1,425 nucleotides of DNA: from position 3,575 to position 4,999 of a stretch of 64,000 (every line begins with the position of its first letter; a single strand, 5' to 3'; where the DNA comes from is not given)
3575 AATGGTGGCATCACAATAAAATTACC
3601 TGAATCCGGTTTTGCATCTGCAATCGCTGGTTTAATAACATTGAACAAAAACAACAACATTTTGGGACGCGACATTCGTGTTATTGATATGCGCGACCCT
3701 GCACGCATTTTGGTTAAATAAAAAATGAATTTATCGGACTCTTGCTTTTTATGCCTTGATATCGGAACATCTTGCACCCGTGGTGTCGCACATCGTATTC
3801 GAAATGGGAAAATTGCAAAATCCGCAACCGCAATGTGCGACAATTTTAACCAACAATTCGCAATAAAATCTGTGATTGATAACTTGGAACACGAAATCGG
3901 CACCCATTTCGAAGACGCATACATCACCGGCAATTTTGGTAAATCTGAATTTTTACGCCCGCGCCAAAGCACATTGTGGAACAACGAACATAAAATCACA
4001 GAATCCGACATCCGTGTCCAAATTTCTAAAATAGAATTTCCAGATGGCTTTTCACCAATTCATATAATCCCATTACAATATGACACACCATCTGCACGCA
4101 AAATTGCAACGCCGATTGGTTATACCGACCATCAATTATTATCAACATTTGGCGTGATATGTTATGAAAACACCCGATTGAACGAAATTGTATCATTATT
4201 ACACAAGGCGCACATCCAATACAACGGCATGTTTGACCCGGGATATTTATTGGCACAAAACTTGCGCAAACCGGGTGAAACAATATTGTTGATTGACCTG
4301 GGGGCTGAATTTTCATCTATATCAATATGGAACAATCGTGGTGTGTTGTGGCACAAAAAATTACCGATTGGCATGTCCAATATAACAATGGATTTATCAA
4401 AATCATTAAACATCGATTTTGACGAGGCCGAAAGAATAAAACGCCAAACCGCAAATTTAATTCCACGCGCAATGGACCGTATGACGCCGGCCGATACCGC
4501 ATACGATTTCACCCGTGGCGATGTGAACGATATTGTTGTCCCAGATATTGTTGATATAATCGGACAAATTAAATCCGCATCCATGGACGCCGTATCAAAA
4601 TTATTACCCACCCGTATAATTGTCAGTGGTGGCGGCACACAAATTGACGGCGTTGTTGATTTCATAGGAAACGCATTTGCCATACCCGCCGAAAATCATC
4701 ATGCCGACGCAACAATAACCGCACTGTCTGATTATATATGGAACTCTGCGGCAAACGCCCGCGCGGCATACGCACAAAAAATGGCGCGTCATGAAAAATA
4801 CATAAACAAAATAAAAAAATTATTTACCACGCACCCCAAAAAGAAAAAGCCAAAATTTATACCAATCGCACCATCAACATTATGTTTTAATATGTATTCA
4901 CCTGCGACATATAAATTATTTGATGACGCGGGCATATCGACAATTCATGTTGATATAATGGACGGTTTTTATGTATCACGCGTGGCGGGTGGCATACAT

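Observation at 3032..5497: In-frame ftsA::rpe fusion and no ftsZ after ftsQ-ftsA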

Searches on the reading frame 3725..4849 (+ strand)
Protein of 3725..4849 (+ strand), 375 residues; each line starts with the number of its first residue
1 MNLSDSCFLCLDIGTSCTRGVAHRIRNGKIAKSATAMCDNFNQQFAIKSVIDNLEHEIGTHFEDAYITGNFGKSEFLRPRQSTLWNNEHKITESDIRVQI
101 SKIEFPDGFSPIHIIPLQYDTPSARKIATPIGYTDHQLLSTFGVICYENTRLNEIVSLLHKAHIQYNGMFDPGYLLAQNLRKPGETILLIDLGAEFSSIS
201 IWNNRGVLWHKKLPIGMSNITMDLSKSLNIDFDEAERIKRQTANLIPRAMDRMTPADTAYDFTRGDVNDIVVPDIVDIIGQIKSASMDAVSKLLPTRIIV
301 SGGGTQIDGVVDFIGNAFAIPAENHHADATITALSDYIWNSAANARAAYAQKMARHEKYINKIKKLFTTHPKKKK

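Call 22: search_protein_representatives(protein=window:3725-4849:+)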
Query: 375 residues. Proteins with E-value up to 0.001 (for the whole library): 2035; up to 1e-10: 117; up to 1e-30: 16. The best 150 are listed.
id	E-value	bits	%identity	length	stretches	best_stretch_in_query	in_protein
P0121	2.6e-112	392.1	49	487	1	1-370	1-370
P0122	4.7e-91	322.1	44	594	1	1-375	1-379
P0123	1.8e-83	297.2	44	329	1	1-325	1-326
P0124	5.9e-83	295.5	40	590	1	1-361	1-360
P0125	1.0e-78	281.5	39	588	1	1-372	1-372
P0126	8.3e-78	278.6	39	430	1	1-370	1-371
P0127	6.3e-64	232.9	37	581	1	1-373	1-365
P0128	1.3e-61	225.3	33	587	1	1-374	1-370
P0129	3.4e-61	223.9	49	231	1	1-205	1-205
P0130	2.8e-58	214.3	34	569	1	22-374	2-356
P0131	1.5e-53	198.7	33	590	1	3-314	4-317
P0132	2.1e-50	188.4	31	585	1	1-368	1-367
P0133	1.1e-49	186.0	33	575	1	1-341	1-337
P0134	1.7e-48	182.1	30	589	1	1-370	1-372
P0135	5.4e-35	137.7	39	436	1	159-373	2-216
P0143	8.2e-20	87.8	25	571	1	14-319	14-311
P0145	1.4e-19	87.0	25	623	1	2-370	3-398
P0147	2.0e-19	86.5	27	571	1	6-282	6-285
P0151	1.5e-15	73.7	27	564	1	42-319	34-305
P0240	1.2e-10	57.6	27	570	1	8-272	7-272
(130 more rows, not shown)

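Call 33: find_homologous_proteins(query=A3, max_evalue=1e-10)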
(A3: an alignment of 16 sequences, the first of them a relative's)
Query A3 (16 sequences) (580 aa, profile of the alignment): 12 proteins with E <= 1e-10 among 8000 candidates.
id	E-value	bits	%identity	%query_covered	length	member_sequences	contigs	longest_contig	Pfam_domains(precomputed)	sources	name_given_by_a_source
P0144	6.5e-198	677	100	100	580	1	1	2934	PF14450.13,PF00834.26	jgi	jgi:ribulose-phosphate 3-epimerase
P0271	4.4e-27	113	23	47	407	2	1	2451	PF02491.26,PF06723.20,PF14450.13,PF11104.15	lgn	-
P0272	5.1e-19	86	21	37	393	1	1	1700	PF02491.26,PF14450.13,PF11104.15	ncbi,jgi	jgi:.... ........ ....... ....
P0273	6.0e-18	83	21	57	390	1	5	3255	PF14450.13,PF11104.15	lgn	-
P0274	1.7e-17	81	22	36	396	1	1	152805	PF02491.26,PF14450.13,PF11104.15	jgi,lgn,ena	-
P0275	1.8e-17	81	23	39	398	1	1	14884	PF02491.26,PF14450.13,PF11104.15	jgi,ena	-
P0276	2.8e-16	77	22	41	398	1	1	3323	PF02491.26,PF14450.13,PF11104.15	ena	-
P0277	4.8e-16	77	21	62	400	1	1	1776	PF02491.26,PF06723.20,PF14450.13,PF11104.15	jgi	-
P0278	5.9e-15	73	23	52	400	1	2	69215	PF02491.26,PF06723.20,PF14450.13,PF11104.15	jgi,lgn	jgi:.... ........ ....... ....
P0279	1.6e-14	71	20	46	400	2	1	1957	PF02491.26,PF06723.20,PF14450.13,PF11104.15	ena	-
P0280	8.2e-14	69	20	51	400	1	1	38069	PF02491.26,PF06723.20,PF14450.13,PF11104.15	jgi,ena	-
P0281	2.8e-12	64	22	47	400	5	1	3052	PF02491.26,PF06723.20,PF14450.13,PF11104.15,PF06277.18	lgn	-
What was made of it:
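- Tried and rejected: Profile search with an alignment of divergent fusions (call 33).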

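Call 34: list_cluster_members(proteins=[P0133, P0134, P0145, P0143, P0151, P0240, P0128, P0132, P0147, P0127])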
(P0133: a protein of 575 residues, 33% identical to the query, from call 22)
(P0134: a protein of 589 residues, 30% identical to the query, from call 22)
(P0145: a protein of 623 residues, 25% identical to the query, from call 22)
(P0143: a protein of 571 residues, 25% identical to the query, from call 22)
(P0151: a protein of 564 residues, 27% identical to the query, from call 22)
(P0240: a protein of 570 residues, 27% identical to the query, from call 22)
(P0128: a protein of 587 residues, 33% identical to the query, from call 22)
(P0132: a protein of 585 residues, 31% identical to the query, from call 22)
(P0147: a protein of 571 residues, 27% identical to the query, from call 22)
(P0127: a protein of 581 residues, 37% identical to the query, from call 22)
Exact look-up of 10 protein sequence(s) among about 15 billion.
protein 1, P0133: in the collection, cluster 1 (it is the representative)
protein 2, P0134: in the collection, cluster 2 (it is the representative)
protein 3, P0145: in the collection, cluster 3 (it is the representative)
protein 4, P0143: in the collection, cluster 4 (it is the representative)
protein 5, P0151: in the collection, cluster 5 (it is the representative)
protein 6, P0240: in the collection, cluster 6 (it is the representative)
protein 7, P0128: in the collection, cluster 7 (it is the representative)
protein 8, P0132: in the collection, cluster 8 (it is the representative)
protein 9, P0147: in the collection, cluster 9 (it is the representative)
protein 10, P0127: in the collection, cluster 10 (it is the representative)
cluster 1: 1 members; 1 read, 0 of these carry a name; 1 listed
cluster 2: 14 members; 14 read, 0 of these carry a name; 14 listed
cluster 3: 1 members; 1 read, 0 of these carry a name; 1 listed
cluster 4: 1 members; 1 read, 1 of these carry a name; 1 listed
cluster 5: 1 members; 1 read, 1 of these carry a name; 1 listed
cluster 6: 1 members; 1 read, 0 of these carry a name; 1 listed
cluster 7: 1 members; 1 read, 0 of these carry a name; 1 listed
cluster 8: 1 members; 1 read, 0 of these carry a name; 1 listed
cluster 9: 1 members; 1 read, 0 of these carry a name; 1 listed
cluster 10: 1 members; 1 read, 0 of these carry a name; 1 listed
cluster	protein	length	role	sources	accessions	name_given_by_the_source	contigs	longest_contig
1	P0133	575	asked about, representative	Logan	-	-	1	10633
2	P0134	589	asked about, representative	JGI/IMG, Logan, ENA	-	-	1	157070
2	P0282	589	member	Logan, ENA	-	-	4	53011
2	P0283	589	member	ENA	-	-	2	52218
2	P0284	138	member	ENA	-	-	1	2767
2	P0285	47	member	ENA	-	-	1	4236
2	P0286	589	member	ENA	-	-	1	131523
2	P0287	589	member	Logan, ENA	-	-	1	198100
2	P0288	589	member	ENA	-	-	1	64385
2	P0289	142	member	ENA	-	-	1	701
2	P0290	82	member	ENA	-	-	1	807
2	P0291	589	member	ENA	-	-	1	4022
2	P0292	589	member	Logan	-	-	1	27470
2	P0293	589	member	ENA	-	-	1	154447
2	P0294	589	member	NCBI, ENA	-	-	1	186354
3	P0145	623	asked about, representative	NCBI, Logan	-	-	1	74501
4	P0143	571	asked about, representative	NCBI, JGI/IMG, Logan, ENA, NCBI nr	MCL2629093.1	MAG: ribulose-phosphate 3-epimerase [Alphaproteobacteria bacterium] | ribulose-phosphate 3-epimerase [Alphaproteobacteria bacterium]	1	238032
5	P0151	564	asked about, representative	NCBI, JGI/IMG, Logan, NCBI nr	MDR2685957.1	MAG: ribulose-phosphate 3-epimerase [Rickettsiales bacterium] | ribulose-phosphate 3-epimerase | ribulose-phosphate 3-epimerase [Rickettsiales bacterium]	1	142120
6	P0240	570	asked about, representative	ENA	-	-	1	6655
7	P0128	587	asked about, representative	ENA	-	-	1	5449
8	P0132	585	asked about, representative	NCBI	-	-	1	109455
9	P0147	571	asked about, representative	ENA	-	-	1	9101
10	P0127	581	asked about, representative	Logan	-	-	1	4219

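Call 35: find_encoding_contigs(protein=P0134, flank=10000, max_places=3)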
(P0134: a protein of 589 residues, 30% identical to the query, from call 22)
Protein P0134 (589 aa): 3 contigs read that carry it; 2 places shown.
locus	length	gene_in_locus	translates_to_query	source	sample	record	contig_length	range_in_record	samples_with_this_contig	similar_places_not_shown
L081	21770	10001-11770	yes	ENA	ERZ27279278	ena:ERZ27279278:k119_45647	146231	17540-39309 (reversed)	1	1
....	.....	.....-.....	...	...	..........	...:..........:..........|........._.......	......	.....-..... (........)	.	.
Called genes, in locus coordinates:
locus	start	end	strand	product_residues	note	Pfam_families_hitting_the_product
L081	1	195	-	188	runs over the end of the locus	-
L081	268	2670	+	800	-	PF02518:HATPase_c, PF00204:DNA_gyraseB, PF01751:Toprim, PF00986:DNA_gyraseB_C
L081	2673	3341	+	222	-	-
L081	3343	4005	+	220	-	PF03167:UDG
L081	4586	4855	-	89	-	-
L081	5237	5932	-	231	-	PF02463:SMC_N, PF00005:ABC_tran, PF13304:AAA_21 (faint)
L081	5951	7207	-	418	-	PF12704:MacB_PCD, PF02687:FtsX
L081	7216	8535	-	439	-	-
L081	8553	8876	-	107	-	-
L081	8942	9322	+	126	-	-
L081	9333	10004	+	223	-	PF03799:FtsQ_DivIB_C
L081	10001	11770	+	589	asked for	PF00834:Ribul_P_3_epim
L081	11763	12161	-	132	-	PF02367:TsaE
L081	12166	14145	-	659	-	PF00270:DEAD (weak), PF04851:ResIII, PF17757:UvrB_inter, PF27431:UvrB_3rd, PF00271:Helicase_C, PF12344:UvrB, PF02151:UVR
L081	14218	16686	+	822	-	PF05170:AsmA (faint)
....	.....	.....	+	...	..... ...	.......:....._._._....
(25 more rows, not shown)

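Call 36: find_encoding_contigs(protein=P0143, flank=10000, max_places=2)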
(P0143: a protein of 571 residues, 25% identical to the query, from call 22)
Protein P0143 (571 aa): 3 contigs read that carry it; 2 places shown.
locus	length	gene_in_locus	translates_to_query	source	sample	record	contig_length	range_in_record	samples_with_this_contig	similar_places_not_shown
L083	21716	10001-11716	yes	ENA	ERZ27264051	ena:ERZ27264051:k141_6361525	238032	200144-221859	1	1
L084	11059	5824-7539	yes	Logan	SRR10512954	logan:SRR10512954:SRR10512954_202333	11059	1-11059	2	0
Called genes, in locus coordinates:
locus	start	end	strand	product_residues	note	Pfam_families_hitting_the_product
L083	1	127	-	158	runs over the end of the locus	-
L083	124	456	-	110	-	PF00825:Ribonuclease_P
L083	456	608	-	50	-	PF00468:Ribosomal_L34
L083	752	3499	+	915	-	PF00521:DNA_topoisoIV, PF03989:DNA_gyraseA_C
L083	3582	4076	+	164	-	PF05656:DUF805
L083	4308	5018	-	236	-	PF00005:ABC_tran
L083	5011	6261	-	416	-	PF12704:MacB_PCD, PF02687:FtsX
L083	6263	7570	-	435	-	-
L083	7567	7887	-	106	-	-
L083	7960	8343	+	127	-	-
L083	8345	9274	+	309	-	PF00534:Glycos_transf_1 (weak)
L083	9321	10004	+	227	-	PF08478:POTRA_1 (weak), PF03799:FtsQ_DivIB_C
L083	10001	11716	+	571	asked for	PF02491:SHS2_FTSA (weak), PF11104:PilM_2 (weak), PF14450:FtsA, PF00834:Ribul_P_3_epim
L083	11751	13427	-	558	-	PF03485:Arg_tRNA_synt_N, PF00750:tRNA-synt_1d, PF05746:DALR_1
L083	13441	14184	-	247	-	PF01411:tRNA-synt_2c (weak), PF07973:tRNA_SAD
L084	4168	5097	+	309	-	PF00534:Glycos_transf_1 (weak)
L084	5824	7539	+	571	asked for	PF02491:SHS2_FTSA (weak), PF11104:PilM_2 (weak), PF14450:FtsA, PF00834:Ribul_P_3_epim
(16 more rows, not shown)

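Call 39: search_solved_structures(query=window:3725-4849:+, max_evalue=0.01, show_alignments=3)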
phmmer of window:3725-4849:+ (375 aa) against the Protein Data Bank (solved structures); distinct sequences matched with E-value up to 0.01: 7.
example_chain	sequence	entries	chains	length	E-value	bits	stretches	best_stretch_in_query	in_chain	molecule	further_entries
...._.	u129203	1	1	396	4.2e-07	32.7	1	87-339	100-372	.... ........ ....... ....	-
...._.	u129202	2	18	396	1.2e-06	31.3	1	88-338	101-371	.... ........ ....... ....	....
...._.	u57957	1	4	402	8.2e-06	28.5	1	110-317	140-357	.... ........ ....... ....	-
7q6d_A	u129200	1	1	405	1.2e-05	28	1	87-338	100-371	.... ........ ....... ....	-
3wqt_A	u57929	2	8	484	1.4e-05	27.8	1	110-317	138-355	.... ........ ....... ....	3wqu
3jc8_Ma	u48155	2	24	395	0.00033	23.2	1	184-240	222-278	Type IV pilus biogenesis protein PilM | PilM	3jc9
2ych_A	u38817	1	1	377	0.0015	21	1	177-320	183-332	COMPETENCE PROTEIN PILM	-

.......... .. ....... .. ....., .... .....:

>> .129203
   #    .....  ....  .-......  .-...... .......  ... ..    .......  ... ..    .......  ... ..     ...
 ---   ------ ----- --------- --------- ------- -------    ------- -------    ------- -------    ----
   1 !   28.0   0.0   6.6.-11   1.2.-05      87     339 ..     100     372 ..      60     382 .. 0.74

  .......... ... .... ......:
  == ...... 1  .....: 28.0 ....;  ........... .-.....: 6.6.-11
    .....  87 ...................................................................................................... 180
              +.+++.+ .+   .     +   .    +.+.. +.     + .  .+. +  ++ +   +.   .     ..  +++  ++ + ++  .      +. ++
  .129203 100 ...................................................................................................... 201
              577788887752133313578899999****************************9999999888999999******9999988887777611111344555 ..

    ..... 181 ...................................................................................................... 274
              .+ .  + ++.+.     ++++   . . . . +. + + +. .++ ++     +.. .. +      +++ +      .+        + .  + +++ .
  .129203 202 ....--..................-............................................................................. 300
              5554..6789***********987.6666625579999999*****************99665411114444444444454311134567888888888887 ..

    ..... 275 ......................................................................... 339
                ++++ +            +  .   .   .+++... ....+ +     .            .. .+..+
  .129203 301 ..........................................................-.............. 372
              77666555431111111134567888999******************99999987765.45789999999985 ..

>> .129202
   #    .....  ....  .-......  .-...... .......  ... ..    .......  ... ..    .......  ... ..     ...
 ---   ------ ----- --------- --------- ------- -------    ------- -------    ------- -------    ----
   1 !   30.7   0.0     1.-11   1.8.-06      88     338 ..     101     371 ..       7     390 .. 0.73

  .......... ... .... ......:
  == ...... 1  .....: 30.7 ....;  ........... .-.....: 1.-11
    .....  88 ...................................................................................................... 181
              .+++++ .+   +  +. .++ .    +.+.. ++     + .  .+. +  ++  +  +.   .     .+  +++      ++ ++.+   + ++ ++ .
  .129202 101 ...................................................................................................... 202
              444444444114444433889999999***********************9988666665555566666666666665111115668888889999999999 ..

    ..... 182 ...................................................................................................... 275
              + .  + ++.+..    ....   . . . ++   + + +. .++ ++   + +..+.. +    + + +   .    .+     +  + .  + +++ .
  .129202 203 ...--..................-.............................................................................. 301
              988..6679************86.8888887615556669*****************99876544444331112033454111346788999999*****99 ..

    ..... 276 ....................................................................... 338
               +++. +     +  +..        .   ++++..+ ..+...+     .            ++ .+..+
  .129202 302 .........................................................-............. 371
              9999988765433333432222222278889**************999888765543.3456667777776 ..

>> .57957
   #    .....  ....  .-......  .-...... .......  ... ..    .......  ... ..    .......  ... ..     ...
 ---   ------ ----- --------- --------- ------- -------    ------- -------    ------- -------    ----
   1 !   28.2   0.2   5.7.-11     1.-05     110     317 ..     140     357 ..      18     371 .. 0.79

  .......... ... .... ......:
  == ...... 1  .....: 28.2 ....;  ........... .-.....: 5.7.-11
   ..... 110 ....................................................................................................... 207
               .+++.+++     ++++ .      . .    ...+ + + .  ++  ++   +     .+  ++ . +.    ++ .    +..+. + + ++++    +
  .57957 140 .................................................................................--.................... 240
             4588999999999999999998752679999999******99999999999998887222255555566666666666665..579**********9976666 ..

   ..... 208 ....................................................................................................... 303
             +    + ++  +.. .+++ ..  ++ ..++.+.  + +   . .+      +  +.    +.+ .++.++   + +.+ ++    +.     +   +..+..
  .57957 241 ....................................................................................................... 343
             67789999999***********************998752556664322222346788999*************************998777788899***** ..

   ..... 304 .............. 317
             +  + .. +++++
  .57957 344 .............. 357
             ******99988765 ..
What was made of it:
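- On FtsA: In the weak alignment of call 39, E. coli R300 aligns with a variable position and E303 with D277, which is not reliable at ~15% identity.
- Tried and rejected: The alignment is too weak (~15% identity) to conclude anything (call 39).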

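Call 42: find_encoding_contigs(protein=P0145, flank=10000, max_places=1)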
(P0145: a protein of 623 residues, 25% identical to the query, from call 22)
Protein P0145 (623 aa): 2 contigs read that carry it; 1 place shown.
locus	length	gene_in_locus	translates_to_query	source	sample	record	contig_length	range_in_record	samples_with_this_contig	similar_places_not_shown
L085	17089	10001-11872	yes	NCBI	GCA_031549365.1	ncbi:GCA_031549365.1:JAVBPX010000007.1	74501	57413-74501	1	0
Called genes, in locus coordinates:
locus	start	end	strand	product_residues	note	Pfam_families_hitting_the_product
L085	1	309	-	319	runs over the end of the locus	PF00437:T2SSE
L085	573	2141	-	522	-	PF00501:AMP-binding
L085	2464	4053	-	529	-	PF00501:AMP-binding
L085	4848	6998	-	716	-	PF02534:T4SS-DNA_transf, PF10412:TrwB_AAD_bind, PF12696:TraG-D_C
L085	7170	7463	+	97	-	-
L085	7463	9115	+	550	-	PF03717:PBP_dimer, PF00905:Transpeptidase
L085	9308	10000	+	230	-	PF03799:FtsQ_DivIB_C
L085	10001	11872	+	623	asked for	PF02491:SHS2_FTSA, PF06723:MreB_Mbl, PF11104:PilM_2 (weak), PF14450:FtsA, PF00834:Ribul_P_3_epim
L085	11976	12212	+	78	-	PF00830:Ribosomal_L28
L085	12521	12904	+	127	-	-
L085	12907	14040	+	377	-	PF13477:Glyco_trans_4_2, PF13439:Glyco_transf_4, PF13579:Glyco_trans_4_4, PF20706:GT4-conflict (weak), PF00534:Glycos_transf_1, PF13692:Glyco_trans_1_4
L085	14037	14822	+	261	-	PF20260:PUA_4, PF04452:Methyltrans_RNA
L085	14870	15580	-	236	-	PF03099:BPL_LplA_LipB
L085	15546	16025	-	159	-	-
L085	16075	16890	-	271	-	PF17827:PrmC_N (faint), PF05175:MTS, PF13489:Methyltransf_23 (weak), PF01170:UPF0020 (faint), PF08242:Methyltransf_12 (weak), PF13649:Methyltransf_25 (weak), PF13847:Methyltransf_31, PF07669:Eco57I (faint)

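Call 43: find_encoding_contigs(protein=P0151, flank=10000, max_places=1)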
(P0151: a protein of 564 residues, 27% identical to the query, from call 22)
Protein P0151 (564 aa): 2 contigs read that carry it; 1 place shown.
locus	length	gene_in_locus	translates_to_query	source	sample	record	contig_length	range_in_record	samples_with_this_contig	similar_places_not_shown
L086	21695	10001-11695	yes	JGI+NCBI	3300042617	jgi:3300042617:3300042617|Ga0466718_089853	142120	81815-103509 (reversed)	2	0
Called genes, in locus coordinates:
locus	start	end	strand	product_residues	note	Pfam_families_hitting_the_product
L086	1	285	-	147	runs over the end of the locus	-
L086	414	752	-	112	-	PF00825:Ribonuclease_P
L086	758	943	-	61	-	PF00468:Ribosomal_L34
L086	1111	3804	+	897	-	PF00521:DNA_topoisoIV, PF03989:DNA_gyraseA_C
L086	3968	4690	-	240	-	PF00005:ABC_tran, PF02463:SMC_N (faint), PF13304:AAA_21 (faint)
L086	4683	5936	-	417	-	PF12704:MacB_PCD, PF02687:FtsX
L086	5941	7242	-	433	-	-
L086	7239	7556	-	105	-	-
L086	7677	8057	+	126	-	-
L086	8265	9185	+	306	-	PF00534:Glycos_transf_1, PF13692:Glyco_trans_1_4 (weak)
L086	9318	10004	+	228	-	PF03799:FtsQ_DivIB_C (weak)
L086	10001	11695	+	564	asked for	PF14450:FtsA, PF00834:Ribul_P_3_epim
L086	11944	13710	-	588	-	PF04348:LppC (weak), PF13458:Peripla_BP_6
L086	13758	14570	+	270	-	PF00590:TP_methylase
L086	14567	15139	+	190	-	PF03193:RsgA_GTPase (faint), PF01926:MMR_HSR1, PF02421:FeoB_N (weak), PF00009:GTP_EFTU (weak)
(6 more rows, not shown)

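Call 44: find_encoding_contigs(protein=P0147, flank=10000, max_places=1)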
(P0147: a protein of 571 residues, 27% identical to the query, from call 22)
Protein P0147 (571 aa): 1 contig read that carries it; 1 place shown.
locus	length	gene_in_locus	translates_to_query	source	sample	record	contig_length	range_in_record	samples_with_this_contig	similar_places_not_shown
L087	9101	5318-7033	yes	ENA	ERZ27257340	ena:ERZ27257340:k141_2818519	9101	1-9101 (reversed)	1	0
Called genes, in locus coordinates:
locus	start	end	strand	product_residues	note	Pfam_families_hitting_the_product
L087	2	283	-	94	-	?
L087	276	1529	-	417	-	PF12704:MacB_PCD, PF02687:FtsX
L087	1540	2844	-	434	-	-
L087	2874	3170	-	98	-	-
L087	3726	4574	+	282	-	-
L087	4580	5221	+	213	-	-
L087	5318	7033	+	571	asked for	PF02491:SHS2_FTSA, PF00834:Ribul_P_3_epim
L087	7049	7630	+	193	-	PF01636:APH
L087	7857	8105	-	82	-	-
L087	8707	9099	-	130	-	?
